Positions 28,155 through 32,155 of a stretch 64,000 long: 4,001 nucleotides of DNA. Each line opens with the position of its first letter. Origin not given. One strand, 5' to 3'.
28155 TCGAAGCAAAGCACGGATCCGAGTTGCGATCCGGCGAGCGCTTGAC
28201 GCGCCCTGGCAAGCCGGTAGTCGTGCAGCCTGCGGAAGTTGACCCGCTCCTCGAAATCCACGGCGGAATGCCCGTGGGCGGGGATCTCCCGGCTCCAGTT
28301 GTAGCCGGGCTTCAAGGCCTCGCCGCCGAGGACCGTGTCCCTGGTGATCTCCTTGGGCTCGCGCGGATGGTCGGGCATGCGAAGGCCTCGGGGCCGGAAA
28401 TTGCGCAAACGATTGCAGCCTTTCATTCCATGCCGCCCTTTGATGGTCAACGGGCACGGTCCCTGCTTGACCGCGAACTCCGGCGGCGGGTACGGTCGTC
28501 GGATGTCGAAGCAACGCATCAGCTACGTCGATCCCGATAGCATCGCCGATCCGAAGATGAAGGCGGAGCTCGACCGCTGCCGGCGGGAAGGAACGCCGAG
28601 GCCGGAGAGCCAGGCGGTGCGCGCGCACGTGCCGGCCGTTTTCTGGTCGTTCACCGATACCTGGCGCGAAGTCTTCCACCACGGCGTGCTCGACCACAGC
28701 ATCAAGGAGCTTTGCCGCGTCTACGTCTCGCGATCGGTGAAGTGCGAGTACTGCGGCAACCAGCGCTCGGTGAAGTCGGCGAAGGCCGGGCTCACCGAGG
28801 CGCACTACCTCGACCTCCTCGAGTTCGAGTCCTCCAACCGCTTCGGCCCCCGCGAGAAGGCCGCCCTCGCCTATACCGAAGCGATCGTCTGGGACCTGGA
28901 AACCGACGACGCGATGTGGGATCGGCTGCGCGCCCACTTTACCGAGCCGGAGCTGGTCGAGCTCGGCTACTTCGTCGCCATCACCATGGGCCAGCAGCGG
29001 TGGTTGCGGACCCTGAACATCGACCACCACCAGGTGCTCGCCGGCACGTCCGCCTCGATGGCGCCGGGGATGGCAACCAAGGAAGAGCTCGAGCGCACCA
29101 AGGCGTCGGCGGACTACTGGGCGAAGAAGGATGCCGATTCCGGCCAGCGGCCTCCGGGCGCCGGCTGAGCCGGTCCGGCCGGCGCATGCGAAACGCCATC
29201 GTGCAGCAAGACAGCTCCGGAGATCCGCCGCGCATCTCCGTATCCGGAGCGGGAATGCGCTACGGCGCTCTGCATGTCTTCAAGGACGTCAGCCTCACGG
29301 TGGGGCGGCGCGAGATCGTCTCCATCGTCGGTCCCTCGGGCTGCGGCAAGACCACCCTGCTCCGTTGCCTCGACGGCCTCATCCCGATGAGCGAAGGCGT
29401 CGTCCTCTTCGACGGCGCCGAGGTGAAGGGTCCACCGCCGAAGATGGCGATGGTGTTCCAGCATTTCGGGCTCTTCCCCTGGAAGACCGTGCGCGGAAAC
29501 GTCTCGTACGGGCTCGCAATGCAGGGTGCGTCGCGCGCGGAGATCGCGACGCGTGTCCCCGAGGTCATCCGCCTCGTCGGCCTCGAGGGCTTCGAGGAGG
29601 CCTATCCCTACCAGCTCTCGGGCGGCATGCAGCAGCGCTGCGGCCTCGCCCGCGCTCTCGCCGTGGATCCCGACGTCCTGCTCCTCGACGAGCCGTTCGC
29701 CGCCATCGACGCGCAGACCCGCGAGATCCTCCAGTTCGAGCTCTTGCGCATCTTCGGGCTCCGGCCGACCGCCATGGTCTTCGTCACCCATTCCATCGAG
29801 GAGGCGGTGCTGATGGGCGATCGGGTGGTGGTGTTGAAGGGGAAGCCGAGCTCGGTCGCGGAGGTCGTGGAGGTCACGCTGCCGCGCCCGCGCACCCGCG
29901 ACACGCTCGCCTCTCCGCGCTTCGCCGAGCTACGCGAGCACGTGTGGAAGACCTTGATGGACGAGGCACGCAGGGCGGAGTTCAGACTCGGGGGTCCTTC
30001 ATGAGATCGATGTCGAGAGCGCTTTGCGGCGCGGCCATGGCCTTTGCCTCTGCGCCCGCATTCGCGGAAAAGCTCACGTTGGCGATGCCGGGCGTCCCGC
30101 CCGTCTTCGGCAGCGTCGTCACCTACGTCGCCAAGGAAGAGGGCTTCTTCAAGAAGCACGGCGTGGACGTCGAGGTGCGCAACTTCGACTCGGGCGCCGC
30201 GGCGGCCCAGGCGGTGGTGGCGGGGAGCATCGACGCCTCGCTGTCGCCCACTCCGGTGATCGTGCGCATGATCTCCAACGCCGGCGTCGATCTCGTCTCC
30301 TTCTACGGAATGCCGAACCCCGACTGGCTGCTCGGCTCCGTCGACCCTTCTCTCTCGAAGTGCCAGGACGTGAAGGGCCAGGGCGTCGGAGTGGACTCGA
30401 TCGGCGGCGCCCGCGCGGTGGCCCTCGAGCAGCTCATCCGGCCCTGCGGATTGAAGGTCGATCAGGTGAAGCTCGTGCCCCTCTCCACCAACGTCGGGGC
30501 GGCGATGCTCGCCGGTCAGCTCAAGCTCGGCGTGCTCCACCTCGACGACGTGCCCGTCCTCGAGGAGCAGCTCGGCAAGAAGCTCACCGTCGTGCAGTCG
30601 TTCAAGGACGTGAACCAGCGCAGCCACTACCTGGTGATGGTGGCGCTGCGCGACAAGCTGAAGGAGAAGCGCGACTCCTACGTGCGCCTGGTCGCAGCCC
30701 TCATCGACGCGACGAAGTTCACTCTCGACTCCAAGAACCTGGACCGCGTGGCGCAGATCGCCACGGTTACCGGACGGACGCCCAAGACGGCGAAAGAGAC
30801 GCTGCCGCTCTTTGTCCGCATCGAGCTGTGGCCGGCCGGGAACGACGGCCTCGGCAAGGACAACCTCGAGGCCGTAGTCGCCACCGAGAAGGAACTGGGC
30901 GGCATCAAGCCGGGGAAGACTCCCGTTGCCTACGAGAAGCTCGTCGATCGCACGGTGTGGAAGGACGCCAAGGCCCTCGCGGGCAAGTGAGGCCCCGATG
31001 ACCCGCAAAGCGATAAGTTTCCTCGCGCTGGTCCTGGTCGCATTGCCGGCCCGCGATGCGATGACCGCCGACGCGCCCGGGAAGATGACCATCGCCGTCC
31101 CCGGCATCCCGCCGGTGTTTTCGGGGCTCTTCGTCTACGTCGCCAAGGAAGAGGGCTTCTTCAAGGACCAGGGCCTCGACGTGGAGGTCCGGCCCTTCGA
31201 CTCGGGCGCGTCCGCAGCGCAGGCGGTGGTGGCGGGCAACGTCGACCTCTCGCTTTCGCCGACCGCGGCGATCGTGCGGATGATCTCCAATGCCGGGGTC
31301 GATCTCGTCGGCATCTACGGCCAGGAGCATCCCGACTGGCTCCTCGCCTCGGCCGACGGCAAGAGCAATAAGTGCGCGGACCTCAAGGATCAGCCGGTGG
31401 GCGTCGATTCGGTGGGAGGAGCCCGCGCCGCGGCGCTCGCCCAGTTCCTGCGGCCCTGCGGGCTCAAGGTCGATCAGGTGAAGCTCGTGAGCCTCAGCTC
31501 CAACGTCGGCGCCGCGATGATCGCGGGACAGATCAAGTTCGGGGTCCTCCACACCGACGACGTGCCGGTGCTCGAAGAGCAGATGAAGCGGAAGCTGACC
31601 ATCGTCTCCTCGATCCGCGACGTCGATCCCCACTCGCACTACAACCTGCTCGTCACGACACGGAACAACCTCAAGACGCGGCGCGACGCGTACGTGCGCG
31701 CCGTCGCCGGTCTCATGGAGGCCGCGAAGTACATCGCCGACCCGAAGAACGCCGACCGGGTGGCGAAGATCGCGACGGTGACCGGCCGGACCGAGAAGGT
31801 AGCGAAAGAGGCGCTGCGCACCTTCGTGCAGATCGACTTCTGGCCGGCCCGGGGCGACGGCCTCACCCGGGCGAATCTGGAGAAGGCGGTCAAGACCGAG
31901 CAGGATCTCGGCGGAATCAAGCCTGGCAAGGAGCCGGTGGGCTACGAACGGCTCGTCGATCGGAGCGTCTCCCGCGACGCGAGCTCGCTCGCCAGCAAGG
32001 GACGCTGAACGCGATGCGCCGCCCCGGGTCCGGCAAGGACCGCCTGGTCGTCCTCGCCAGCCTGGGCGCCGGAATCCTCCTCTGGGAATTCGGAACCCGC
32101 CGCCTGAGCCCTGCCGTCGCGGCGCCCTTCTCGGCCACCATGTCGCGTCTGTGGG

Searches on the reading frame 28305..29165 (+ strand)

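Call 54: search_protein_families(library=pfam, proteins=[window:28305-29165:+])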
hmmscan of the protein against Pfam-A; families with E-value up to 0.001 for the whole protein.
window:28305-29165:+ (287 aa): 1 family
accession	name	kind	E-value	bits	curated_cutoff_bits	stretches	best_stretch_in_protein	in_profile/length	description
PF02627.25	CMD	-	1.9e-08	34.6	23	1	110-192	1-83/84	Carboxymuconolactone decarboxylase family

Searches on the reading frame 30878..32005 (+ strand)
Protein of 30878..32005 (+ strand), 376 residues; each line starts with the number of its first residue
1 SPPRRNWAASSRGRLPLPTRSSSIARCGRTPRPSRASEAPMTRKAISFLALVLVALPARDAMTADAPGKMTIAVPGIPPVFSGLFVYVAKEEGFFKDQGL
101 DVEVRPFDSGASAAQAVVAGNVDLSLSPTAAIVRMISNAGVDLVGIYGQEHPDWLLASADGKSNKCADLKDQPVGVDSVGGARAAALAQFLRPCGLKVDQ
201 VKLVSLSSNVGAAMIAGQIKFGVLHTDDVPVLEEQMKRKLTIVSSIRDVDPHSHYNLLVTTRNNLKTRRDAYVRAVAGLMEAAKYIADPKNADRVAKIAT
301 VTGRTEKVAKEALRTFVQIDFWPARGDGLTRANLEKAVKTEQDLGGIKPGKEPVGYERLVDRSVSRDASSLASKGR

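Call 27: search_protein_families(library=pfam, proteins=[window:30878-32005:+])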
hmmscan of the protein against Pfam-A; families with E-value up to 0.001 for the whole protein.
window:30878-32005:+ (376 aa): 3 families
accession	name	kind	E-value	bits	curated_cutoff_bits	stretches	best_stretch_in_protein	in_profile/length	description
PF09084.16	NMT1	-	5.8e-23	82.4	20.5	1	85-292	6-216/216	NMT1/THI5 like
PF13379.11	NMT1_2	-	1.3e-13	51.8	24.7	1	87-299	22-251/252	NMT1-like family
PF12974.12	Phosphonate-bd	-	1.5e-05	25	27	1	99-249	28-190/242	ABC transporter, phosphonate, periplasmic substrate-binding protein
